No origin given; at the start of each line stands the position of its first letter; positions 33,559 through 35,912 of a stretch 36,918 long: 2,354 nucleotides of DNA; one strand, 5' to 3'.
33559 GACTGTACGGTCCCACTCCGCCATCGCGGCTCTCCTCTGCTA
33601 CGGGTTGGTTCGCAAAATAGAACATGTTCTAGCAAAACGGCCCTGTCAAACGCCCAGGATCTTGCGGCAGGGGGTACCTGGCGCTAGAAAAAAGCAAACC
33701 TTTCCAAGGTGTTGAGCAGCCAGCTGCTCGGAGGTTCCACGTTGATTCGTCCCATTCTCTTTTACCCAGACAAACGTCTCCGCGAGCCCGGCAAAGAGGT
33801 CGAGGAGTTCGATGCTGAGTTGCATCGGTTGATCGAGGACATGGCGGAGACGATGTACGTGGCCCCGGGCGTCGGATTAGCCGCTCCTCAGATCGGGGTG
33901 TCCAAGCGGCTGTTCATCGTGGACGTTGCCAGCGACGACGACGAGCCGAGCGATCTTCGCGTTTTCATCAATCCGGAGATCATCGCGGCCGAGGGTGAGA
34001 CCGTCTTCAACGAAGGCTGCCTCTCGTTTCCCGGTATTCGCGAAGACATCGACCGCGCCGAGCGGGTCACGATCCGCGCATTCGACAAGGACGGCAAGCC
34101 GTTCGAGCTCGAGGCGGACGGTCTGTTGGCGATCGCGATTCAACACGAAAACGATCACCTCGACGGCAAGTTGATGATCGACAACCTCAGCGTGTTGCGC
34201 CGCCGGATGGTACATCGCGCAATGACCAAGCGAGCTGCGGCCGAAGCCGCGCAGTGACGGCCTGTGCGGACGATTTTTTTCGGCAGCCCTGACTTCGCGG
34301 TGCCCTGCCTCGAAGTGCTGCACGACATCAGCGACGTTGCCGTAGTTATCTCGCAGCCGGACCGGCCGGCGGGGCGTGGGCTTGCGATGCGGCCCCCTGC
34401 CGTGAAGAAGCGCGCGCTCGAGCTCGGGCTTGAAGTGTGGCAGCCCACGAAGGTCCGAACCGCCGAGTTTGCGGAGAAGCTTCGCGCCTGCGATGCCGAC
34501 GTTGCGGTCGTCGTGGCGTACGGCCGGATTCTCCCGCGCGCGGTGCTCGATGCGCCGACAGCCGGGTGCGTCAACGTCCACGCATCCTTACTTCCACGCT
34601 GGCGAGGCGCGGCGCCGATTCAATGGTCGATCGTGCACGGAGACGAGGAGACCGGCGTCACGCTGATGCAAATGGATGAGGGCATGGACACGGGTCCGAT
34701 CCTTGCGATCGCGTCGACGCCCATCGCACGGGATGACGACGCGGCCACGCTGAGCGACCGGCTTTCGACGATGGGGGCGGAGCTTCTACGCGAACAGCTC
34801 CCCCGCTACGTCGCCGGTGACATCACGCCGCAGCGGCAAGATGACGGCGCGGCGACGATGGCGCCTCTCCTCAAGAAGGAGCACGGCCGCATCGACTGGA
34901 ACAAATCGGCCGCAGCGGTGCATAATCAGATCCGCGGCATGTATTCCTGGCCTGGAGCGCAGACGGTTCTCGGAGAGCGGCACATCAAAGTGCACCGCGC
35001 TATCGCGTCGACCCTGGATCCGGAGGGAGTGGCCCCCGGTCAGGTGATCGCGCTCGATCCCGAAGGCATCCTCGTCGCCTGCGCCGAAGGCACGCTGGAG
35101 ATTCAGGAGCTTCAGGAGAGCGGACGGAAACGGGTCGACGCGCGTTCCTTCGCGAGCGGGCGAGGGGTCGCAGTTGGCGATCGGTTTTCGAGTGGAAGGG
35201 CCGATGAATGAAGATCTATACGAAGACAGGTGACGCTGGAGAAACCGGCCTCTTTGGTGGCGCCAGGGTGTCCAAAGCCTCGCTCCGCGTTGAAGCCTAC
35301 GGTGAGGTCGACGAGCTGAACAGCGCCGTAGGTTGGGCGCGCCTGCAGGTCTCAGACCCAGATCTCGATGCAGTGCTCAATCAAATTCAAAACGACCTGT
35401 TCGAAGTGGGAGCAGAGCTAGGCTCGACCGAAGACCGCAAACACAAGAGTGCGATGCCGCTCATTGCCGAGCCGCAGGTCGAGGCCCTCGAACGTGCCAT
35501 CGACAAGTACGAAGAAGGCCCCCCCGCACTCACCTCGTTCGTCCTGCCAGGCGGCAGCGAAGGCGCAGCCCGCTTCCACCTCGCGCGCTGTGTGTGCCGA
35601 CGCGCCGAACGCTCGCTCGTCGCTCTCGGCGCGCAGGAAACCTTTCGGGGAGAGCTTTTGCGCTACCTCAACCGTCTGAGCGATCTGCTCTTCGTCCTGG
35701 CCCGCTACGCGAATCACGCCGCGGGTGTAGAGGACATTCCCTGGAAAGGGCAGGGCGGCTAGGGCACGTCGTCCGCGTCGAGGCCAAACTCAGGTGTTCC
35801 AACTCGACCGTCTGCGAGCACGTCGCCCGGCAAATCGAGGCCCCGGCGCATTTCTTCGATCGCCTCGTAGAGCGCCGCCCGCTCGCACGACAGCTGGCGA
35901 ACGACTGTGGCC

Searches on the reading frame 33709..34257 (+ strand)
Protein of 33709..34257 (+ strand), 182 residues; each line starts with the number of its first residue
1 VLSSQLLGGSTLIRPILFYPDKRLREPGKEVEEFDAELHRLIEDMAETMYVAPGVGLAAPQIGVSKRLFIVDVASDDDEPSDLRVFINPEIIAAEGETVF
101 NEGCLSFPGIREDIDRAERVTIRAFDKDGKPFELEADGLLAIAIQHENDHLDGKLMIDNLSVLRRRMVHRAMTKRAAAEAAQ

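Call 3: search_protein_families(library=pfam, proteins=[window:33709-34257:+])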
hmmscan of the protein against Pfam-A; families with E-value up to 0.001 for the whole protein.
window:33709-34257:+ (182 aa): 1 family
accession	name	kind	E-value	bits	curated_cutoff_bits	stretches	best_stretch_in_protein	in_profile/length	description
PF01327.26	Pep_deformylase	-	7.4e-54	182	22.8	1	13-164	1-154/156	Polypeptide deformylase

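Call 4: search_protein_families(library=ncbifam, proteins=[window:33709-34257:+])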
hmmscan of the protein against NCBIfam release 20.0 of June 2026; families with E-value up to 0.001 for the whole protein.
window:33709-34257:+ (182 aa): 6 families
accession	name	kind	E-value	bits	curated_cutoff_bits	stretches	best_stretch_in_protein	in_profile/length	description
TIGR00079.1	pept_deformyl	equivalog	1.1e-51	174.5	103.95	1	16-170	4-157/161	peptide deformylase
NF001159.1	PRK00150.1-3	subfamily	2.1e-50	170.5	125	1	13-174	2-164/167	peptide deformylase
NF009484.0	PRK12846.1-5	equivalog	1.1e-40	139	190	1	13-170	3-157/165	peptide deformylase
NF009483.0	PRK12846.1-4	equivalog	5.7e-37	127.2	267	1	13-179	3-175/193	peptide deformylase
NF011189.0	PRK14595.1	equivalog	1.8e-21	76.5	232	1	24-158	14-144/162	peptide deformylase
NF006670.0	PRK09218.1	equivalog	5.6e-18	65.3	162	1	25-155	13-135/136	peptide deformylase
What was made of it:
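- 33742..34257 (+): def (peptide deformylase), the divergent neighbour. The probable start is TTG 33742, with SD GGAGG at 33730-33734; the ORF as listed starts at GTG 33709. Not shown to belong to the regulon. Pfam and NCBIfam hits (calls 3, 4).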

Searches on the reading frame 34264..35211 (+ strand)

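Call 3: search_protein_families(library=pfam, proteins=[window:34264-35211:+])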
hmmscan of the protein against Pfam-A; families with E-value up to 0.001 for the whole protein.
window:34264-35211:+ (315 aa): 2 families
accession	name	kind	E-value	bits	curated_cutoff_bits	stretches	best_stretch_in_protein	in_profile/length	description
PF00551.24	Formyl_trans_N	-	2.5e-44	151.6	26.1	1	5-177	5-179/181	Formyl transferase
PF02911.23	Formyl_trans_C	-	2.4e-27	95.5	21.1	1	203-300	2-99/100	Formyl transferase, C-terminal domain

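Call 4: search_protein_families(library=ncbifam, proteins=[window:34264-35211:+])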
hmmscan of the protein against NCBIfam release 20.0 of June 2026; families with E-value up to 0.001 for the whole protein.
window:34264-35211:+ (315 aa): 7 families
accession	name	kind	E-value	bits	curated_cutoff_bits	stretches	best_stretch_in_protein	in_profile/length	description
TIGR00460.1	fmt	equivalog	4.8e-88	295.3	201.5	1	1-307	1-311/315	methionyl-tRNA formyltransferase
NF005998.1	PRK08125.1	equivalog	5.3e-51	173.8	777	1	1-297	1-293/649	bifunctional UDP-4-amino-4-deoxy-L-arabinose formyltransferase/UDP-glucuronic acid oxidase ArnA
NF005414.0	PRK06988.1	equivalog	3.5e-48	164.2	316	1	1-297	3-302/311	formyltransferase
TIGR00639.1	PurN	equivalog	4e-17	62.4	150.1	1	66-175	68-177/192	phosphoribosylglycinamide formyltransferase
NF005755.0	PRK07579.1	equivalog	5.7e-10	39.4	238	1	88-194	76-179/245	dTDP-4-amino-4,6-dideoxyglucose formyltransferase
NF004684.0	PRK06027.1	subfamily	5.6e-09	36.1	223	1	66-163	154-251/286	formyltetrahydrofolate deformylase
TIGR00655.1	PurU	equivalog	4.5e-08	33.1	285.95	1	68-181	151-260/280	formyltetrahydrofolate deformylase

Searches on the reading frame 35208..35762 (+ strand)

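Call 3: search_protein_families(library=pfam, proteins=[window:35208-35762:+])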
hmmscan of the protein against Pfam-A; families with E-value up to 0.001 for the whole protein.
window:35208-35762:+ (184 aa): 1 family
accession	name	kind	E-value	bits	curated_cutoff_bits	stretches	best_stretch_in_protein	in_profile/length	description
PF01923.23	Cob_adeno_trans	-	1.1e-61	208.2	24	1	3-168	1-171/171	Cobalamin adenosyltransferase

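Call 4: search_protein_families(library=ncbifam, proteins=[window:35208-35762:+])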
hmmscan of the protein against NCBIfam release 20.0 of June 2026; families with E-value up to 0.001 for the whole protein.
window:35208-35762:+ (184 aa): 1 family
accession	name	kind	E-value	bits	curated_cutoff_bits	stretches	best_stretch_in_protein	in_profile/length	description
TIGR00636.1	PduO_Nterm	equivalog_domain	2.2e-61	206.5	108.45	1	4-179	1-170/171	cob(I)yrinic acid a,c-diamide adenosyltransferase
